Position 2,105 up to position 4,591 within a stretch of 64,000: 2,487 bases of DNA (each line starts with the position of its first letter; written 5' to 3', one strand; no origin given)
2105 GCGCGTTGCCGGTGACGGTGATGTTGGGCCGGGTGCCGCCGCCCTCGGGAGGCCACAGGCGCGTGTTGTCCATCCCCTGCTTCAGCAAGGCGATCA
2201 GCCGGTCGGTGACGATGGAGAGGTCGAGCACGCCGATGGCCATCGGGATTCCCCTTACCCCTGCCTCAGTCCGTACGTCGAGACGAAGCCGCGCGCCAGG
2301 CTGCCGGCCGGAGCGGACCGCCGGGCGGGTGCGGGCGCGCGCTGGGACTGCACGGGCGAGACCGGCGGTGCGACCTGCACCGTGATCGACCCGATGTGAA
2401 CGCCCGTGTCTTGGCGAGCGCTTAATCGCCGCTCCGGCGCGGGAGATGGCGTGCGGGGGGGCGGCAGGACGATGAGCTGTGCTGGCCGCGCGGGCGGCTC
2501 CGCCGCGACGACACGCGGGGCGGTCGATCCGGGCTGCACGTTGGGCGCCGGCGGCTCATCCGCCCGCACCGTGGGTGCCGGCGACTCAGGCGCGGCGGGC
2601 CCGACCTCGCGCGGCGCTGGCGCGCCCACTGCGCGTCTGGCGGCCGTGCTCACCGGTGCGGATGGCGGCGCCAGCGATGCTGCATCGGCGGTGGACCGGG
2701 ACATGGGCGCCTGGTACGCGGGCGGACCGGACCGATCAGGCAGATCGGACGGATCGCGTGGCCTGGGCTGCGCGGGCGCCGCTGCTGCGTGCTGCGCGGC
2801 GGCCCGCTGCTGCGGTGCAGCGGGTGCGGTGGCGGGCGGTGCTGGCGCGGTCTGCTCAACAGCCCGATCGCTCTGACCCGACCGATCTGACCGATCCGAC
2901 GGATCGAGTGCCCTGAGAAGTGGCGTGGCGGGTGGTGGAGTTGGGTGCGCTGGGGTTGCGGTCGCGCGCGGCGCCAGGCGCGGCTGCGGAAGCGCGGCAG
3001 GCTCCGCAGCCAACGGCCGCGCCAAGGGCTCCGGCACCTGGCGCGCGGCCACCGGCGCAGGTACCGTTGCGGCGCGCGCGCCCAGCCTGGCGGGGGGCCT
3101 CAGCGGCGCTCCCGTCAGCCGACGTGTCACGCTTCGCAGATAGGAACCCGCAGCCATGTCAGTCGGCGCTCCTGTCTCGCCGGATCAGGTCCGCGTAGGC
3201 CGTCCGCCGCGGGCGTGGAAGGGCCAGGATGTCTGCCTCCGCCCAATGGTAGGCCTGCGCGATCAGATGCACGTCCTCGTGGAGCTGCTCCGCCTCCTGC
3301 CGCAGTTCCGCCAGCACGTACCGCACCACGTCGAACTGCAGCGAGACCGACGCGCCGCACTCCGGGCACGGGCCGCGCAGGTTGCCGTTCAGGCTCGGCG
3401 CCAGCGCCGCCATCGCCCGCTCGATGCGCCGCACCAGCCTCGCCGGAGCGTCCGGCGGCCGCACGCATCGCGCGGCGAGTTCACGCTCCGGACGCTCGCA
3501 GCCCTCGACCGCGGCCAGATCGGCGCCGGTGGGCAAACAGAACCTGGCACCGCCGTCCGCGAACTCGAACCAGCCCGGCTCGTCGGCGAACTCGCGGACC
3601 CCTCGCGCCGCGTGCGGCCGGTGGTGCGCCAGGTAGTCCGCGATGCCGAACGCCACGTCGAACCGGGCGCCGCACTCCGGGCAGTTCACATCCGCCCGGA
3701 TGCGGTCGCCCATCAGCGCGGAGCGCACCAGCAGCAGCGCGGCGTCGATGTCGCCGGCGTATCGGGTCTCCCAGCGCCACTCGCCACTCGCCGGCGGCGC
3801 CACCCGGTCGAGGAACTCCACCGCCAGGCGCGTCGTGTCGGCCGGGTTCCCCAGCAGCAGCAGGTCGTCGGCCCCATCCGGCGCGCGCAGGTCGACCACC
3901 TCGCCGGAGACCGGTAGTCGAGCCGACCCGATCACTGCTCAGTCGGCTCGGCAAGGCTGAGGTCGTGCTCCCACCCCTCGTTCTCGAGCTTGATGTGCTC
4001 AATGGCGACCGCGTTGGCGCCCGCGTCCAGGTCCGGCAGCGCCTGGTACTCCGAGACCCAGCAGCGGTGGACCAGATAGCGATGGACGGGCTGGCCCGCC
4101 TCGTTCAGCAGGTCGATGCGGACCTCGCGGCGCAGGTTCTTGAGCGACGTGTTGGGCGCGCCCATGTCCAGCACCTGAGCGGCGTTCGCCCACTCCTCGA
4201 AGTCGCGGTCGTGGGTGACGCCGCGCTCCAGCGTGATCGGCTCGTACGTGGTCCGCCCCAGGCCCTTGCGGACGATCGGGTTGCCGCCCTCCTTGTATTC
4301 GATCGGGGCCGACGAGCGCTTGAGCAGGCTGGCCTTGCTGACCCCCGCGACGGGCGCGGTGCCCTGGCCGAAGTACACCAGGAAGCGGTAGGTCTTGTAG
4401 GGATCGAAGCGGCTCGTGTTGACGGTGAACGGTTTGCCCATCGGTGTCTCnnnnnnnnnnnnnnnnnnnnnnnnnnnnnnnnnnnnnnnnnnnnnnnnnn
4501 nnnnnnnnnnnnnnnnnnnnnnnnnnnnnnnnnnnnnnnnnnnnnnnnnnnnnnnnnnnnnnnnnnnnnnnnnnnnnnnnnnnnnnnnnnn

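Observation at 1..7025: Partial extracellular contractile injection system (eCIS, phage-tail-like) operon at the window edge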

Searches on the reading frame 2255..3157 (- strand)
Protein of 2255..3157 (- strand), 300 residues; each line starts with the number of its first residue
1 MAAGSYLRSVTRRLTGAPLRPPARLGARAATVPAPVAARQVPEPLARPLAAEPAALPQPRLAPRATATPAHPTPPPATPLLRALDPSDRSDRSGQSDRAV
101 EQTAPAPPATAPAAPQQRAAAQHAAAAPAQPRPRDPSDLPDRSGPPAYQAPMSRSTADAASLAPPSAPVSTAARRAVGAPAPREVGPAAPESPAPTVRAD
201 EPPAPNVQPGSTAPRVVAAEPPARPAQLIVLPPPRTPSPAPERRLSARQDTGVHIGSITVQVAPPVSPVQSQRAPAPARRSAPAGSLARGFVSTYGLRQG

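Call 6: search_protein_families(library=pfam, proteins=[window:2255-3157:-], max_evalue=0.01)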
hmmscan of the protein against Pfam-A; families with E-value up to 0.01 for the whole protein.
window:2255-3157:- (300 aa): 0 families

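Call 7: search_protein_families(library=ncbifam, proteins=[window:2255-3157:-], max_evalue=0.01)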
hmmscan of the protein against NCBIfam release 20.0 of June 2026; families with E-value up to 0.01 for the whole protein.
window:2255-3157:- (300 aa): 0 families

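Call 52: search_protein_families(library=phrogs, proteins=[window:2255-3157:-], max_evalue=0.01)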
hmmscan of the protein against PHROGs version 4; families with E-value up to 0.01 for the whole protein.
window:2255-3157:- (300 aa): 0 families

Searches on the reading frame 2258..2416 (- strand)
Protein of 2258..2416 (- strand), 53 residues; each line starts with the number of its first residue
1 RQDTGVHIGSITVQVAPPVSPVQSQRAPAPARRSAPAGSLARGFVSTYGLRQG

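Call 88: search_solved_structures(query=A8, max_evalue=5)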
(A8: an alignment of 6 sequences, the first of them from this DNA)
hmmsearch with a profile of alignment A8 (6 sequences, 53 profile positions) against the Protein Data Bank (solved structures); distinct sequences matched with E-value up to 5: 0.

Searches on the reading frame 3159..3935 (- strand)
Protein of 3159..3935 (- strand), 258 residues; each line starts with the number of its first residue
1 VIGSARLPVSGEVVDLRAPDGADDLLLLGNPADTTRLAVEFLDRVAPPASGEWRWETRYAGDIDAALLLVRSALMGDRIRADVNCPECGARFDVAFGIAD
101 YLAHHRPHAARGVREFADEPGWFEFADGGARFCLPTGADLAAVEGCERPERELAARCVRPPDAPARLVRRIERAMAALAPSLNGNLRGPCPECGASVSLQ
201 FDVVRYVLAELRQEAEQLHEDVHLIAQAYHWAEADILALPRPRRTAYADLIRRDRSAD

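Call 6: search_protein_families(library=pfam, proteins=[window:3159-3935:-], max_evalue=0.01)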
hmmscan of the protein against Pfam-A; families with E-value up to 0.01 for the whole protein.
window:3159-3935:- (258 aa): 7 families
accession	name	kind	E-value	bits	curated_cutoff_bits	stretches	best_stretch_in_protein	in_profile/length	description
PF12322.14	T4_baseplate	-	0.00029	21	24.5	1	52-101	60-104/219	T4 bacteriophage base plate protein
PF21344.3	Zn_ribbon_LysW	-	0.00033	20.7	27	0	190-203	3-16/46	Alpha-aminoadipate carrier protein LysW-like, globular domain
PF05876.18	GpA_ATPase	-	0.0012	19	25.6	0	189-217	196-224/247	Phage terminase large subunit gpA, ATPase domain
PF13248.11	Zn_ribbon_3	-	0.0012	18.7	27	0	83-91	3-25/26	zinc-ribbon domain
PF24441.1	DUF7560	-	0.0074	16.4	27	0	83-94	6-17/44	Family of unknown function (DUF7560)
PF25207.1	DUF7837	-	0.0086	16.5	27.8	0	187-206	5-24/47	Domain of unknown function (DUF7837)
PF24463.1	DUF7577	-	0.0088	16.1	28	0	83-91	3-11/27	Domain of unknown function (DUF7577)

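Call 7: search_protein_families(library=ncbifam, proteins=[window:3159-3935:-], max_evalue=0.01)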
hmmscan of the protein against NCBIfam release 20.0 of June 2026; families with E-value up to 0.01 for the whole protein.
window:3159-3935:- (258 aa): 4 families
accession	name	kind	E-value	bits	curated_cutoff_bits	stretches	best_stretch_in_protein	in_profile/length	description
NF041795.1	Brz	equivalog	0.0011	19.3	100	0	189-215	7-36/60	transcriptional regulator Brz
NF041070.1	carrier_LysW_Arch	domain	0.0055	16.7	75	0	83-95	24-36/57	alpha-aminoadipate/glutamate carrier protein LysW/ArgW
TIGR04165.1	methano_modCys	hypoth_equivalog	0.0065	16.7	60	0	185-195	5-15/50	TIGR04165 family Cys-rich peptide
TIGR01206.1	lysW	equivalog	0.0086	16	53.2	0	187-200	2-15/54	lysine biosynthesis protein LysW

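Call 33: search_solved_structures(query=window:3159-3935:-, max_evalue=1)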
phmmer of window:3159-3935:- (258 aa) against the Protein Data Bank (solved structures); distinct sequences matched with E-value up to 1: 2.
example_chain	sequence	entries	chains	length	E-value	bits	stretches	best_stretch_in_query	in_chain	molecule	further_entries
1mey_C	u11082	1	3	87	0.04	16.6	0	84-108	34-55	CONSENSUS ZINC FINGER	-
2i13_A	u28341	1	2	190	0.17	14.5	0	84-108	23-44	Aart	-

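Call 51: search_solved_structures(query=A3, max_evalue=1)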
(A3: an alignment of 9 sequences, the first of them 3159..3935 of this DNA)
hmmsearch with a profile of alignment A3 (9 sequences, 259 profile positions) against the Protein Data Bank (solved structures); distinct sequences matched with E-value up to 1: 4.
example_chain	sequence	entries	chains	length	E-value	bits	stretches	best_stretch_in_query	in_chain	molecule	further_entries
8phn_A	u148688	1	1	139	0.31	13.3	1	22-76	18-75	histidine kinase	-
8rdd_B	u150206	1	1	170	0.59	12.4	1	187-214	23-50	Nonsense-mediated decay protein 4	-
9qdq_C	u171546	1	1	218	0.89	11.8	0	187-214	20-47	Nonsense-mediated decay protein 4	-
8rd3_B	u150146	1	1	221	0.91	11.8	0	187-214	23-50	Nonsense-mediated decay protein 4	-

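Call 52: search_protein_families(library=phrogs, proteins=[window:3159-3935:-], max_evalue=0.01)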
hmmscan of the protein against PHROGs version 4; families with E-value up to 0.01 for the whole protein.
window:3159-3935:- (258 aa): 4 families
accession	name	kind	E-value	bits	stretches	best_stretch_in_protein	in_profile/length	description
phrog_26667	-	unknown function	1.2e-06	29.6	1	78-102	5-29/62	-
phrog_9414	-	unknown function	3.2e-05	24.9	0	190-229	29-67/71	-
phrog_9188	-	unknown function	0.00058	21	0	82-97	38-53/70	-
phrog_150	-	tail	0.0069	16.8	0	7-99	19-113/282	baseplate hub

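Call 53: search_protein_families(library=pfam, alignment_id=A3, max_evalue=0.01)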
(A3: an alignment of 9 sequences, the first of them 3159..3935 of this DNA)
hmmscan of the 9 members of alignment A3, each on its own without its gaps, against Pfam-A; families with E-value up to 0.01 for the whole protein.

A. member 1, window:3159-3935:- (258 aa): 7 families
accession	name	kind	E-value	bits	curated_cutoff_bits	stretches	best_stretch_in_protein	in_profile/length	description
PF12322.14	T4_baseplate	-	0.00029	21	24.5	1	52-101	60-104/219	T4 bacteriophage base plate protein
PF21344.3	Zn_ribbon_LysW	-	0.00033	20.7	27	0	190-203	3-16/46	Alpha-aminoadipate carrier protein LysW-like, globular domain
PF05876.18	GpA_ATPase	-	0.0012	19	25.6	0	189-217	196-224/247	Phage terminase large subunit gpA, ATPase domain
PF13248.11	Zn_ribbon_3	-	0.0012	18.7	27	0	83-91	3-25/26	zinc-ribbon domain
PF24441.1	DUF7560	-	0.0074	16.4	27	0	83-94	6-17/44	Family of unknown function (DUF7560)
PF25207.1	DUF7837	-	0.0086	16.5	27.8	0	187-206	5-24/47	Domain of unknown function (DUF7837)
PF24463.1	DUF7577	-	0.0088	16.1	28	0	83-91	3-11/27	Domain of unknown function (DUF7577)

B. families by the number of members that match (of 9 scanned): 9 families
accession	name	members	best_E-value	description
PF12322.14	T4_baseplate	8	2.5e-09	T4 bacteriophage base plate protein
PF20546.3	DUF6760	3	0.00037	Family of unknown function (DUF6760)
PF25207.1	DUF7837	2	0.0047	Domain of unknown function (DUF7837)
PF24042.1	DUF7351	1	0.00014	Domain of unknown function (DUF7351)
PF21344.3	Zn_ribbon_LysW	1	0.00033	Alpha-aminoadipate carrier protein LysW-like, globular domain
PF05876.18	GpA_ATPase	1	0.0012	Phage terminase large subunit gpA, ATPase domain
PF13248.11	Zn_ribbon_3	1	0.0012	zinc-ribbon domain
PF24441.1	DUF7560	1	0.0074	Family of unknown function (DUF7560)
PF24463.1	DUF7577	1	0.0088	Domain of unknown function (DUF7577)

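Call 85: predict_structure(protein=window:3159-3935:-)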
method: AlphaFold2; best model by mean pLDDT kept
length: 258 residues; sequences in the alignment: 1
mean_pLDDT: 43.3   pTM: 0.31
mean pLDDT of the five models: 43.3, 40.6, 38.7, 38.5, 34.3
residues with pLDDT >= 90: 2; 70-90: 22; 50-70: 50; < 50: 184
segments of 3 or more residues with pLDDT < 50: 1-79, 96-168, 177-183, 214-227, 229-231
pLDDT, mean of each block of 10 residues (from residue 1): 28 28 29 42 38 32 36 41 75 52 34 26 28 26 28 29 46 48 56 76 52 48 44 61 70 56
secondary structure, 60 per line:
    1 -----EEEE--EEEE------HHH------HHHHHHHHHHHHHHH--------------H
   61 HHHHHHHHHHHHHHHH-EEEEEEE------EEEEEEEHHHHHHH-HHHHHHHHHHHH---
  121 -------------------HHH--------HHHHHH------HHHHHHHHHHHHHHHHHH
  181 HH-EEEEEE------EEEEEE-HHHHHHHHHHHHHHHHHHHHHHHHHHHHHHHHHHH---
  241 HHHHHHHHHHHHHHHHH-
elements in order: E6-9 E12-15 H31-45 H60-76 E78-84 E91-97 H98-104 H106-117 H151-156 H163-182 E184-189 E196-201 H203-237 H241-257

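Call 89: search_protein_representatives(protein=window:3159-3935:-)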
Query: 258 residues. Proteins with E-value up to 0.001 (for the whole library): 5454; up to 1e-10: 2085; up to 1e-30: 141. The best 150 are listed.
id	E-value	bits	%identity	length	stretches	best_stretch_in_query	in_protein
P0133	4.6e-70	252.4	49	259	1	4-256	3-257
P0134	3.0e-65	236.6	51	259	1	5-256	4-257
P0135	3.2e-64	233.3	54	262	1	6-257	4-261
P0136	2.7e-63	230.3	47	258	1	6-256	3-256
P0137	3.2e-62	226.7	48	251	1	6-256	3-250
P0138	6.9e-62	225.6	49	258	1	6-257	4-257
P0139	8.8e-62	225.3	52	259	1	4-256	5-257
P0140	7.0e-61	222.3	47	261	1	5-250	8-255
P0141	3.3e-60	220.1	49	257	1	5-256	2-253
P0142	7.0e-60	219.1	44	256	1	6-255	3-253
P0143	2.8e-59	217.1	50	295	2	127-254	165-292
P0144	3.3e-58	213.6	45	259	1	5-251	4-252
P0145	7.3e-58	212.4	52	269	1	7-251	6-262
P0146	3.8e-57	210.1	47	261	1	6-255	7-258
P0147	6.2e-57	209.4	48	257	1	6-257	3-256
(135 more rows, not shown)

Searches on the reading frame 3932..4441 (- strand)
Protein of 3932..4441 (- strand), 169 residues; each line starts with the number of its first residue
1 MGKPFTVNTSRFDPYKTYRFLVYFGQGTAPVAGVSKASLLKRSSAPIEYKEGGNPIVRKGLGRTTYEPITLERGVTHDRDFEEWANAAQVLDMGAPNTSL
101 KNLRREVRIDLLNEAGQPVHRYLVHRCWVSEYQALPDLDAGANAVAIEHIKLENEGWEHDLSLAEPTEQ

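Call 6: search_protein_families(library=pfam, proteins=[window:3932-4441:-], max_evalue=0.01)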
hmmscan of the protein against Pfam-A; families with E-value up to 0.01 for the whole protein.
window:3932-4441:- (169 aa): 1 family
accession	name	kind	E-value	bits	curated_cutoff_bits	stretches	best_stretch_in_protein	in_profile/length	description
PF06841.18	Phage_T4_gp19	-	5.9e-34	117.2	28.2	1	17-158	2-134/134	T4-like virus tail tube protein gp19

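Call 7: search_protein_families(library=ncbifam, proteins=[window:3932-4441:-], max_evalue=0.01)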
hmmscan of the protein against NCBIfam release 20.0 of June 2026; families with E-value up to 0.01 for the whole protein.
window:3932-4441:- (169 aa): 3 families
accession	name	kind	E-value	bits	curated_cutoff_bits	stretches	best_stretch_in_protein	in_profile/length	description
TIGR02241.1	TIGR02241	subfamily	3.3e-34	117.7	62.4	1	13-158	2-139/141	conserved hypothetical phage tail region protein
NF053769.1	CIS1_fam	equivalog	2.1e-09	37.7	220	1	31-157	21-145/150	CIS1 family contractile injection system inner tube protein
NF053770.1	CIS5_fam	equivalog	2.6e-09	36.9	260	1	10-158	3-141/148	CIS5 family contractile injection system inner tube adaptor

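Call 13: find_encoding_contigs(protein=window:3932-4441:-, flank=10000, max_places=6)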
Protein window:3932-4441:- (169 aa): no gene with exactly this product is on record in the collection.

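Call 104: search_solved_structures(query=window:3932-4441:-, max_evalue=0.001)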
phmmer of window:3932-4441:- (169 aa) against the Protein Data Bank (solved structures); distinct sequences matched with E-value up to 0.001: 5.
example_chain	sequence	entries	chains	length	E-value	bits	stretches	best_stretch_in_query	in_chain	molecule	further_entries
7b5h_AN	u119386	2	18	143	2.3e-10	43.6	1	32-156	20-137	All3324 protein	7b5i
9r9h_B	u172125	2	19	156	6.9e-09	38.8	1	25-158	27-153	Phage tail protein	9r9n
7adz_1a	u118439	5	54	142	1.2e-08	38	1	17-156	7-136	Phage tail protein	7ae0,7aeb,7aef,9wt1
6rao_A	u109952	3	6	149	2.1e-05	27.5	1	14-152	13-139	Afp1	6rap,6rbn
9qgl_1A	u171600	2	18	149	0.00015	24.7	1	14-152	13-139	Phage tail protein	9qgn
